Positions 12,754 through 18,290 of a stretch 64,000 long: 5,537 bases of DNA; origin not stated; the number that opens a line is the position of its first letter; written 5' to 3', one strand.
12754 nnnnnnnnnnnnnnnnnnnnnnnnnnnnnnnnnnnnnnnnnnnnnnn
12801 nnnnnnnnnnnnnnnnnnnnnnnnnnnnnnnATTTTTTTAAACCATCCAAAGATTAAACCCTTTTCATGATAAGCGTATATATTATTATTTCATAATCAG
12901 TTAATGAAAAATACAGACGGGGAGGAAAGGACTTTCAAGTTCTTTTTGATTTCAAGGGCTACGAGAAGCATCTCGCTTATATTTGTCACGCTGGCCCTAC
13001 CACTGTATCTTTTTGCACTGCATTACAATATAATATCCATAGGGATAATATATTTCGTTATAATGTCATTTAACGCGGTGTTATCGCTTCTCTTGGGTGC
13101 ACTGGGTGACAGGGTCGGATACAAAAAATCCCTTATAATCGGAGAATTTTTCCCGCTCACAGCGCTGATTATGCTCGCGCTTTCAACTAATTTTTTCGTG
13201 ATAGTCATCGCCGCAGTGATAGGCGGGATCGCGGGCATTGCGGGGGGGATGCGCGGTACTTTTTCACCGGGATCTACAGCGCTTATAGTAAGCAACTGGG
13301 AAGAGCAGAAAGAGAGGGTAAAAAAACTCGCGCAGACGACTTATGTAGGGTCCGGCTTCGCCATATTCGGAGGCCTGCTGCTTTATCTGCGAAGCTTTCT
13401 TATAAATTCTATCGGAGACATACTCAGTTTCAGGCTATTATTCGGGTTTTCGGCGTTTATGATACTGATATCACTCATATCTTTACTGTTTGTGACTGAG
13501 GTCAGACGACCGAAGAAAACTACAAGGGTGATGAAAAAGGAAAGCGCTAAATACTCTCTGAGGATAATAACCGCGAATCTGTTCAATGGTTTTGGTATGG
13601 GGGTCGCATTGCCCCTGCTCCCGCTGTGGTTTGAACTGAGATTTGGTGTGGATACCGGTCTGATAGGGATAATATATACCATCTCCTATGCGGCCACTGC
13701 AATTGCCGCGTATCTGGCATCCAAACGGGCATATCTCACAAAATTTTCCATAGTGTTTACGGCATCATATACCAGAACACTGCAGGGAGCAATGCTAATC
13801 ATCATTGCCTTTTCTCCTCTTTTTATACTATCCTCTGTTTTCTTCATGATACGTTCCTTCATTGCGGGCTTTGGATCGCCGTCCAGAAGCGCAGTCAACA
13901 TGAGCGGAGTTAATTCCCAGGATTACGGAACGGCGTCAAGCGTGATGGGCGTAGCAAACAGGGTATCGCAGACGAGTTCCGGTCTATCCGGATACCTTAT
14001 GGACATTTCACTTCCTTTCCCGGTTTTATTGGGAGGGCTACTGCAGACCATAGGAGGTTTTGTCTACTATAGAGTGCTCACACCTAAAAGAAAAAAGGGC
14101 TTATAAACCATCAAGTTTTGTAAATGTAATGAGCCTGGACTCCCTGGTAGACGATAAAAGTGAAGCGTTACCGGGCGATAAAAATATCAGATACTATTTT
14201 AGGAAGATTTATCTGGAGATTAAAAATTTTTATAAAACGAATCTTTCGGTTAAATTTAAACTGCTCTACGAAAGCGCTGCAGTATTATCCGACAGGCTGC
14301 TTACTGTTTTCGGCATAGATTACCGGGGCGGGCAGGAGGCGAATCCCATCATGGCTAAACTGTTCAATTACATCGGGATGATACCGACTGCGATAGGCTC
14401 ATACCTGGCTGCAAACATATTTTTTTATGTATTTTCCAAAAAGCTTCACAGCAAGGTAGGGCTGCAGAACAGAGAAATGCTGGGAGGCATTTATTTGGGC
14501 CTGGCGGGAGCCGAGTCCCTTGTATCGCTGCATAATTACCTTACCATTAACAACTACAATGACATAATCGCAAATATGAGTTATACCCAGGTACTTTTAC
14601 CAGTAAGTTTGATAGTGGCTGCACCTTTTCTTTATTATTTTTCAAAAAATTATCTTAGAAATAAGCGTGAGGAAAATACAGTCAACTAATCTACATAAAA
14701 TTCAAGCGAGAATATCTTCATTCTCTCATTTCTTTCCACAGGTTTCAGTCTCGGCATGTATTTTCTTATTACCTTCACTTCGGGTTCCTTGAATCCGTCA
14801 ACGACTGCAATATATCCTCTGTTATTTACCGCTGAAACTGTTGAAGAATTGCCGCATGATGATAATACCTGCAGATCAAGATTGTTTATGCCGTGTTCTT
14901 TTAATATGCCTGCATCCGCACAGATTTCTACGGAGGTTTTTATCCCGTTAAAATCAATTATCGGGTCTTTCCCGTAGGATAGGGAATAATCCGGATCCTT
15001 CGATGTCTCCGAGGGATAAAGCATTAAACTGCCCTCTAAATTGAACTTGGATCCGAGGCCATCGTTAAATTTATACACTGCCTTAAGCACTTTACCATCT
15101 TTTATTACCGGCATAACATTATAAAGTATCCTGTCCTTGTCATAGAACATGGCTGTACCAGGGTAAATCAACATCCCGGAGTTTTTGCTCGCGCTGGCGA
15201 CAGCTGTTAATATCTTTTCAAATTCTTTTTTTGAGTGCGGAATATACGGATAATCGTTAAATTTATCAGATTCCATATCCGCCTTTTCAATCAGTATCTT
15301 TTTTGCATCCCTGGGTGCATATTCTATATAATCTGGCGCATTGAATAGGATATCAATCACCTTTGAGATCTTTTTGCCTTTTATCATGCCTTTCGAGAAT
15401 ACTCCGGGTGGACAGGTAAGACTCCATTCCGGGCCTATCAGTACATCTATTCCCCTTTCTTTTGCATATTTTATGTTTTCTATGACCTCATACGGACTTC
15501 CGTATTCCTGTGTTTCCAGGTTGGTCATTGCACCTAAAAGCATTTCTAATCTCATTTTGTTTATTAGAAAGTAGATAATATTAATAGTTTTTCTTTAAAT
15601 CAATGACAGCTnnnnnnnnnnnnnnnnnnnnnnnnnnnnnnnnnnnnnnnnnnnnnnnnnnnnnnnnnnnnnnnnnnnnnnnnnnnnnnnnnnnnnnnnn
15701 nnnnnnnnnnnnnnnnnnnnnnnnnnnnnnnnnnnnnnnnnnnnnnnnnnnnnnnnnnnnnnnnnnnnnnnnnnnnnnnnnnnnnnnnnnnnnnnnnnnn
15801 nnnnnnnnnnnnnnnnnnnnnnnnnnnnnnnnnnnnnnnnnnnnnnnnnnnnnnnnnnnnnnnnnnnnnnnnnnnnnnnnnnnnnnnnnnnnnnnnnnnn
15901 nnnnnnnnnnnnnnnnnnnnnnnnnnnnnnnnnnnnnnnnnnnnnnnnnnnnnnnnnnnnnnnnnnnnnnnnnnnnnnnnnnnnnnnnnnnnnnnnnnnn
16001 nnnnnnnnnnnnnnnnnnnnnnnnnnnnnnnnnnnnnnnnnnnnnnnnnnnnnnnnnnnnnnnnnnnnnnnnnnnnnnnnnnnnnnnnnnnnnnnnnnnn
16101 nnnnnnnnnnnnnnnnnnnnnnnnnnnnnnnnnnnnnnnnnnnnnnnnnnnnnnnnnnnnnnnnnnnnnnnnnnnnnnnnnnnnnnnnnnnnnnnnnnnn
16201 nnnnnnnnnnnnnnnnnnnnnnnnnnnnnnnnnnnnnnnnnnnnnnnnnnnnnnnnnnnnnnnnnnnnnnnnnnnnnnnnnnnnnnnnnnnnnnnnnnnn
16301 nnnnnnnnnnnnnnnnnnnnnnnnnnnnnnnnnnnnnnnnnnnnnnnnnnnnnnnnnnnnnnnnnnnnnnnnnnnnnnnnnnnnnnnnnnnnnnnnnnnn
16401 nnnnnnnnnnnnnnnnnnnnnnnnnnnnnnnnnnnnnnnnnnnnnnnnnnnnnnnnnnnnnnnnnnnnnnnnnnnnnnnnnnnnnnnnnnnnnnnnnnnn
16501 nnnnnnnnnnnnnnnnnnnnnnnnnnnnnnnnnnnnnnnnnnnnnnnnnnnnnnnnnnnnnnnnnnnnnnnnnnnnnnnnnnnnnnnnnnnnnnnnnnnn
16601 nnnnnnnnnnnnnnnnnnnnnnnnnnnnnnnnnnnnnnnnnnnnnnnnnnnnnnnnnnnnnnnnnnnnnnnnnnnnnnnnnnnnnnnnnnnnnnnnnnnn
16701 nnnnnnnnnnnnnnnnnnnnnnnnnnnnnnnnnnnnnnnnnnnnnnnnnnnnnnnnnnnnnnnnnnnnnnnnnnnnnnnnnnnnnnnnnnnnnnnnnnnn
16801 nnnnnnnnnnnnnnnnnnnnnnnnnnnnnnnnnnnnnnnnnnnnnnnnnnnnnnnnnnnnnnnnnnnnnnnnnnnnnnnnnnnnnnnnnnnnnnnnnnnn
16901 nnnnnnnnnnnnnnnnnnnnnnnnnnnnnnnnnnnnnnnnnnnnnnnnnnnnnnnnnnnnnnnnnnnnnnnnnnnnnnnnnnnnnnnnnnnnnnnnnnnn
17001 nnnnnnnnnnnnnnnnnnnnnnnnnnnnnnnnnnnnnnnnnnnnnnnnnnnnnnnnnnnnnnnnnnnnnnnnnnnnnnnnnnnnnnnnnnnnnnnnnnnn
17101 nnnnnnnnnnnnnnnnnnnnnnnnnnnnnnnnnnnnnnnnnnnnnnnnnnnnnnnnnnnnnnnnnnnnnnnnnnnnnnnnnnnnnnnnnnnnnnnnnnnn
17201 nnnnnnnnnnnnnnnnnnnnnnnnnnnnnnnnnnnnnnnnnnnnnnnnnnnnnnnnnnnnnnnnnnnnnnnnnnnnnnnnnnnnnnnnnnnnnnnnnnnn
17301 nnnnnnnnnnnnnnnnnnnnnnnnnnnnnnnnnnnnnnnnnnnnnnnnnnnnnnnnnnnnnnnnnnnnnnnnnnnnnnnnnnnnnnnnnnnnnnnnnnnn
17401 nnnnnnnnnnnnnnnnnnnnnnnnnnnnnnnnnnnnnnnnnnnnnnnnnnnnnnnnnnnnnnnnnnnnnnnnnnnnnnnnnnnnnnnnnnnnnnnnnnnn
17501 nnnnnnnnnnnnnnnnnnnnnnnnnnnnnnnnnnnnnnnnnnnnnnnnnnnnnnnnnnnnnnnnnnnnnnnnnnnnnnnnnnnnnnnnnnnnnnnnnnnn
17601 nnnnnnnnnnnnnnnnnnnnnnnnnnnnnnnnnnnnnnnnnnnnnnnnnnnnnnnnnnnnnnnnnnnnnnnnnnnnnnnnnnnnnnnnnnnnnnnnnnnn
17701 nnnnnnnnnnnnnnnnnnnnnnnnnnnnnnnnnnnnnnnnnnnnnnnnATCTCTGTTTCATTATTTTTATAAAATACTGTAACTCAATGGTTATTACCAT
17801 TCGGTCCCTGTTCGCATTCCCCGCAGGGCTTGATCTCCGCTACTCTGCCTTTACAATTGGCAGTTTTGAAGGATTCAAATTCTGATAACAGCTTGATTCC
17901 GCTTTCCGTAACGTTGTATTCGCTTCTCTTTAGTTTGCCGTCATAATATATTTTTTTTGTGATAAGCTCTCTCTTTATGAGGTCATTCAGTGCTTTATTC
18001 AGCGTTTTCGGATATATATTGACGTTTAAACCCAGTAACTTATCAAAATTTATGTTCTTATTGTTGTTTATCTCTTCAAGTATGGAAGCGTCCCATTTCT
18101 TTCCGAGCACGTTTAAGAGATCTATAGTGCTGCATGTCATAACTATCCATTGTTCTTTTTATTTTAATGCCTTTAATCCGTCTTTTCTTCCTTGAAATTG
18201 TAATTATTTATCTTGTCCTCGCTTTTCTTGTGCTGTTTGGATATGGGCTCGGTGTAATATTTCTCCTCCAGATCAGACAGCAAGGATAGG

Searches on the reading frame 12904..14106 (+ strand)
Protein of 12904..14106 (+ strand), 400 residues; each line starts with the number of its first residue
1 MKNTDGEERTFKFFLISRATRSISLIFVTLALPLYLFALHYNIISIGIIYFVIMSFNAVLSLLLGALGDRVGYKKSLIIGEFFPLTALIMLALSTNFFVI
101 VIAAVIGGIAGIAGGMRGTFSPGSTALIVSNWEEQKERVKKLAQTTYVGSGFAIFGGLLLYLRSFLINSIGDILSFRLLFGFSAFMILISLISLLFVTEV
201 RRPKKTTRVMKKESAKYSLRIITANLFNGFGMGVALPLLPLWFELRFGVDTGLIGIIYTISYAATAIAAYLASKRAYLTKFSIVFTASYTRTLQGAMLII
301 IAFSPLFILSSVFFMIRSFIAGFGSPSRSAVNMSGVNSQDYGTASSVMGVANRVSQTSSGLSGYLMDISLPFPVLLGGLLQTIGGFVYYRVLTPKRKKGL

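Call 71: search_protein_families(library=pfam, proteins=[window:12904-14106:+], max_evalue=0.00001)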
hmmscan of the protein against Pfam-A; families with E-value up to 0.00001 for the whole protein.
window:12904-14106:+ (400 aa): 1 family
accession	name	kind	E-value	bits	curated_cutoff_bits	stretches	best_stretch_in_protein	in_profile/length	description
PF07690.21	MFS_1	-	2.5e-20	73.1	33.4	1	22-355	9-342/347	Major Facilitator Superfamily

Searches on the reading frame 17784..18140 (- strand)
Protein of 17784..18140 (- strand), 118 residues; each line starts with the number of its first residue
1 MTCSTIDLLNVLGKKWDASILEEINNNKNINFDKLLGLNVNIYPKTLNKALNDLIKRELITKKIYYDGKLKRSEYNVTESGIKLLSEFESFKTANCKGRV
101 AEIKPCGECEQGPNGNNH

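Call 7: search_protein_families(library=pfam, proteins=[window:17784-18140:-], max_evalue=0.01)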
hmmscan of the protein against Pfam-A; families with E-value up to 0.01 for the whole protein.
window:17784-18140:- (118 aa): 2 families
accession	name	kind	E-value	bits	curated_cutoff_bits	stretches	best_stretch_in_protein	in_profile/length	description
PF01638.23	HxlR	-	2.5e-06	27.7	20.8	1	11-87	1-75/91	HxlR-like helix-turn-helix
PF14947.12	HTH_45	-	6.3e-06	26.6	25.5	1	19-93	10-74/77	Winged helix-turn-helix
